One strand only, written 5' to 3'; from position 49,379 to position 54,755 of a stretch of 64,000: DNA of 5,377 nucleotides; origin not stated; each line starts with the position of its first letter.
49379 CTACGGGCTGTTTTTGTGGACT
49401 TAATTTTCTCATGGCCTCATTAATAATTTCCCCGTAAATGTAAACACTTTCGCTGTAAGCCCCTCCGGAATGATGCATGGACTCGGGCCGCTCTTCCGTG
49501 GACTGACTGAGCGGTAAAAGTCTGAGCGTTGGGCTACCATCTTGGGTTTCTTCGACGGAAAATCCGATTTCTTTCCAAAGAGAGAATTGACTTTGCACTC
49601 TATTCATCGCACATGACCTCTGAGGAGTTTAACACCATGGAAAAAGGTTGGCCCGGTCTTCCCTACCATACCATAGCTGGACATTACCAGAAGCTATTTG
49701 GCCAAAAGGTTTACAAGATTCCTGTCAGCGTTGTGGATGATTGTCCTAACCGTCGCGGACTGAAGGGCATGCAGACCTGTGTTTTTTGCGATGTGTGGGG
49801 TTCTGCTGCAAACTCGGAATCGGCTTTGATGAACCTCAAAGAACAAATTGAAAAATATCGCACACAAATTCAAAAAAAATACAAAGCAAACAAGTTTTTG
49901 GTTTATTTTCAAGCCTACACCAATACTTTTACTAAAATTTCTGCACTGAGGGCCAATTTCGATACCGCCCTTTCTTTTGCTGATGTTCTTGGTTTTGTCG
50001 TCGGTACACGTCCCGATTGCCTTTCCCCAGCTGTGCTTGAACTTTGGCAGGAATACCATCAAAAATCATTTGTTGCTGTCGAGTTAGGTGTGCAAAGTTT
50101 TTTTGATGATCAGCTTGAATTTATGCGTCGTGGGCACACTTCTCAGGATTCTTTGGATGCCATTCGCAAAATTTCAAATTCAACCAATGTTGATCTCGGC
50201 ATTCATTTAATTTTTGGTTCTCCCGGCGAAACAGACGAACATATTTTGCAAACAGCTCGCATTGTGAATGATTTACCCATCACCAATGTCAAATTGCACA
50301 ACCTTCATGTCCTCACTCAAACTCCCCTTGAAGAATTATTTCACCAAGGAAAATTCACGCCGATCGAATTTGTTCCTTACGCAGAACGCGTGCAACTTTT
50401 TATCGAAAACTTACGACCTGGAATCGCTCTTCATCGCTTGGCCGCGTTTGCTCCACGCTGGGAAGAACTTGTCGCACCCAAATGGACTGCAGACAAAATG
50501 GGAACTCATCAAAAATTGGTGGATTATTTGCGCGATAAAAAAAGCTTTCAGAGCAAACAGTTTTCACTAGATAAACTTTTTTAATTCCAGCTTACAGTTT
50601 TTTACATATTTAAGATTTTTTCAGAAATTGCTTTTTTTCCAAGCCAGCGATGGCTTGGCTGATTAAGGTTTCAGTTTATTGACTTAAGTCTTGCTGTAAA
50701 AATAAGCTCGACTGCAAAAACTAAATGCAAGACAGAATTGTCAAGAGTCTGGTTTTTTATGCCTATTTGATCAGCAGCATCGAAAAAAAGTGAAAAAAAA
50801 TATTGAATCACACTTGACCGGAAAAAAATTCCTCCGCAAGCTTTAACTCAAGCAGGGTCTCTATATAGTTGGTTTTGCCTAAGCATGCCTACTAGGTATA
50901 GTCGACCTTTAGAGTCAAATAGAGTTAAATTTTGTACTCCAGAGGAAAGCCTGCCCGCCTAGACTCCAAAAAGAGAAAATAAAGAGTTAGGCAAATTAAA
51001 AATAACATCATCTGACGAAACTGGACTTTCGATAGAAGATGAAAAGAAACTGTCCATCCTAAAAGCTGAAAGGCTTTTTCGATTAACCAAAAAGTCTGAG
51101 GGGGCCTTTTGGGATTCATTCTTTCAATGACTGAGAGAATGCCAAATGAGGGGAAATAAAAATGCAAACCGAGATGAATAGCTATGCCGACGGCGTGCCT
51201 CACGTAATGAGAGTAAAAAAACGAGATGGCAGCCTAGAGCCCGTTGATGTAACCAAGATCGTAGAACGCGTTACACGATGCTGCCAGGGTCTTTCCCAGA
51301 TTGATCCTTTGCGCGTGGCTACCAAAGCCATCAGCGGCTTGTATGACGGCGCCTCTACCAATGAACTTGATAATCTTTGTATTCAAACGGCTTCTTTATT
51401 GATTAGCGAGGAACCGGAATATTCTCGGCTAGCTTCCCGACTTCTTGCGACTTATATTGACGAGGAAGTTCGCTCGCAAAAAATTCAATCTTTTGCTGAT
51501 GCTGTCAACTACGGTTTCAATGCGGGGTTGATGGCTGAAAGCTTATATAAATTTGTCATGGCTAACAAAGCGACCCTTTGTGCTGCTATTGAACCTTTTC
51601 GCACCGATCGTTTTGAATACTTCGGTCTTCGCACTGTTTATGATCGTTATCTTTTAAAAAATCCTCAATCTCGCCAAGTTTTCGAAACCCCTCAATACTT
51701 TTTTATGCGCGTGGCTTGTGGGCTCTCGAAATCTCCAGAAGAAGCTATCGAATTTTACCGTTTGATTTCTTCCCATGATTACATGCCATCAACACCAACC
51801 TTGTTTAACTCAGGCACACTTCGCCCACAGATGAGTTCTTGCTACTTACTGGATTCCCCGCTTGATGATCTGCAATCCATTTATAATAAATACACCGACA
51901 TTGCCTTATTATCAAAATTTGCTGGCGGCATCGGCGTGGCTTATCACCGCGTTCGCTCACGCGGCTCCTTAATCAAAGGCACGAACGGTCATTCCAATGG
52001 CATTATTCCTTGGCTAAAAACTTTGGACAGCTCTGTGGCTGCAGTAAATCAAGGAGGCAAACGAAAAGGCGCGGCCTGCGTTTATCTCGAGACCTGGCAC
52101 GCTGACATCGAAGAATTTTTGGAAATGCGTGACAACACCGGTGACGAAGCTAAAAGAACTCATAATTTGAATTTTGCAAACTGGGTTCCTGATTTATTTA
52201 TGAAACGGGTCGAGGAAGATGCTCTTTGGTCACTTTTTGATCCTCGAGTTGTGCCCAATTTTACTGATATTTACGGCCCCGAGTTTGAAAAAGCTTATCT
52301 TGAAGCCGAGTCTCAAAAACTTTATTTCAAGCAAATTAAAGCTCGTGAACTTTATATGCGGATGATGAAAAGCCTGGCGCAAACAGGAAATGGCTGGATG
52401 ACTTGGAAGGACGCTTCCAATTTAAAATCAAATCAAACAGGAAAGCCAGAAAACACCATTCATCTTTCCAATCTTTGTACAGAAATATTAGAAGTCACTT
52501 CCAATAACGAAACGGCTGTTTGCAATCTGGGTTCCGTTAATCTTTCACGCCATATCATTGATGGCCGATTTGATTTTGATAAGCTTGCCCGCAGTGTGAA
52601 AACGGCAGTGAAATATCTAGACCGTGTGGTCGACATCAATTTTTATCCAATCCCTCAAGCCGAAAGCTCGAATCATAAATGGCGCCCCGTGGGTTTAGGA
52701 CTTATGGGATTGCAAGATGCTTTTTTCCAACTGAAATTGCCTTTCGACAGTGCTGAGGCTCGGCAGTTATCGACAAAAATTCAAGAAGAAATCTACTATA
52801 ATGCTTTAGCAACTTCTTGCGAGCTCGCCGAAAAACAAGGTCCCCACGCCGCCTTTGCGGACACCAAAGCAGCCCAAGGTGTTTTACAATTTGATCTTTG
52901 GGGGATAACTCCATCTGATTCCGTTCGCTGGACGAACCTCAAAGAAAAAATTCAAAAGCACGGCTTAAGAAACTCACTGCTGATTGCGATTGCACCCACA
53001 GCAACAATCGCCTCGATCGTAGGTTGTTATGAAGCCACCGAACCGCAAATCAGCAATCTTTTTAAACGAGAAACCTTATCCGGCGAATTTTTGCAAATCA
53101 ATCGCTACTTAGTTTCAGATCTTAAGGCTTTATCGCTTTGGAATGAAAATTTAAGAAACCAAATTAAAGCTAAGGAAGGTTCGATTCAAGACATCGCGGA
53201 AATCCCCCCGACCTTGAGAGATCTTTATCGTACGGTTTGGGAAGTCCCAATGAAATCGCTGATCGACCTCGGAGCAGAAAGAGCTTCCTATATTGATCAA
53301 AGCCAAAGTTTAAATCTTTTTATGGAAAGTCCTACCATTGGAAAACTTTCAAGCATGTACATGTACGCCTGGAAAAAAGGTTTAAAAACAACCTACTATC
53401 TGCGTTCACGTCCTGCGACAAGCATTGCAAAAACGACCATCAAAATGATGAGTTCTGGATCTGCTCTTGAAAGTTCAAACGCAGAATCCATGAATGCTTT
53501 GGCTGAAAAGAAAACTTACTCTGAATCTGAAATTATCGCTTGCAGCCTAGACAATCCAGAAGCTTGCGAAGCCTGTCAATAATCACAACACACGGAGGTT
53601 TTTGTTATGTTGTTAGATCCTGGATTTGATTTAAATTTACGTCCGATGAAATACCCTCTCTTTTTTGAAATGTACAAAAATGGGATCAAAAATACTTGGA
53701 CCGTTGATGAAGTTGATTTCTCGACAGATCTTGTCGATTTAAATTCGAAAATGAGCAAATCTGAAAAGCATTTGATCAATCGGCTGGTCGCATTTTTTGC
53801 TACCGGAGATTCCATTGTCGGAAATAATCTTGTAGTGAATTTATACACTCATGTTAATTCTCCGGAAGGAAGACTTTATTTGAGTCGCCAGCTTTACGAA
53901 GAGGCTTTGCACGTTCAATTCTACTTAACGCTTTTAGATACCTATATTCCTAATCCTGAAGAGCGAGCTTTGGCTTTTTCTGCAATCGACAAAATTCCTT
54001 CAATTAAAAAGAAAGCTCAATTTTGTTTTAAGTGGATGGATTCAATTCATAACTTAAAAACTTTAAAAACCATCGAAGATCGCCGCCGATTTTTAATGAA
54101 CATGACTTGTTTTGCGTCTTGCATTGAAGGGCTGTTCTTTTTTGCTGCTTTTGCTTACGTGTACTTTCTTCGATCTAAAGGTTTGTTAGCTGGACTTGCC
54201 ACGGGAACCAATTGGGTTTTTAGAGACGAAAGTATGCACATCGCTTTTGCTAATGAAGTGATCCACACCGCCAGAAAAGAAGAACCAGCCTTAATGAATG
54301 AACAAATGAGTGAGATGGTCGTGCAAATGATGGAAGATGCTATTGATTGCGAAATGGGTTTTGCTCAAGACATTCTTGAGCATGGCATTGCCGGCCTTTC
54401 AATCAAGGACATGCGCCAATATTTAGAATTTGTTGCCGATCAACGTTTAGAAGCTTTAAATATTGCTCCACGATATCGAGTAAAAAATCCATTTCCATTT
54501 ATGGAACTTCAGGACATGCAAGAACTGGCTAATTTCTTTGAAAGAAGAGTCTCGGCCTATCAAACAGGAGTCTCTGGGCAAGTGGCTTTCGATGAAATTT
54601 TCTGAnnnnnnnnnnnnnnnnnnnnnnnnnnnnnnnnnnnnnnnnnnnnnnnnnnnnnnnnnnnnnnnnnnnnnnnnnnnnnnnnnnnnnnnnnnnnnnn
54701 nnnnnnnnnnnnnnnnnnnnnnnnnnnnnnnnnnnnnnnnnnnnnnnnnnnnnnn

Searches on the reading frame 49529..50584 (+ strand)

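Call 98: search_protein_families(library=pfam, proteins=[window:49529-50584:+], max_evalue=0.00001)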
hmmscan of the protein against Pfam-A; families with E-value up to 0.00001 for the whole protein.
window:49529-50584:+ (351 aa): 2 families
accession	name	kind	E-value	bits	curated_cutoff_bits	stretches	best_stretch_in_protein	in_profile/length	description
PF16199.10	Radical_SAM_C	-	1e-16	61.2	31.9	1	253-334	3-83/85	Radical_SAM C-terminal domain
PF04055.27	Radical_SAM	-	8.8e-14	52.4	29.5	1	83-244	10-164/166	Radical SAM superfamily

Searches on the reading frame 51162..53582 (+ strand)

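Call 98: search_protein_families(library=pfam, proteins=[window:51162-53582:+], max_evalue=0.00001)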
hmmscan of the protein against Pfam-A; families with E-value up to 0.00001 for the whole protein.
window:51162-53582:+ (806 aa): 3 families
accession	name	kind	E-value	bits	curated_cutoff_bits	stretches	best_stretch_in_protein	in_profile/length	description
PF02867.20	Ribonuc_red_lgC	-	1.6e-198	661.1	23.9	1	225-747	1-523/523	Ribonucleotide reductase, barrel domain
PF00317.26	Ribonuc_red_lgN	-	7.3e-24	84.1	28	1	150-220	2-75/77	Ribonucleotide reductase, all-alpha domain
PF03477.21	ATP-cone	-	2.5e-13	50.8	25.8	1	16-99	1-85/88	ATP cone domain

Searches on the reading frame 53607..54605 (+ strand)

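Call 98: search_protein_families(library=pfam, proteins=[window:53607-54605:+], max_evalue=0.00001)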
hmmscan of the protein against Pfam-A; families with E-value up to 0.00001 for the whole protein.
window:53607-54605:+ (332 aa): 1 family
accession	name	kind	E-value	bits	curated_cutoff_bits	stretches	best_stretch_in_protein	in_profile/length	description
PF00268.27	Ribonuc_red_sm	-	7.6e-78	262.2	33.6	1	10-295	3-281/281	Ribonucleotide reductase, small chain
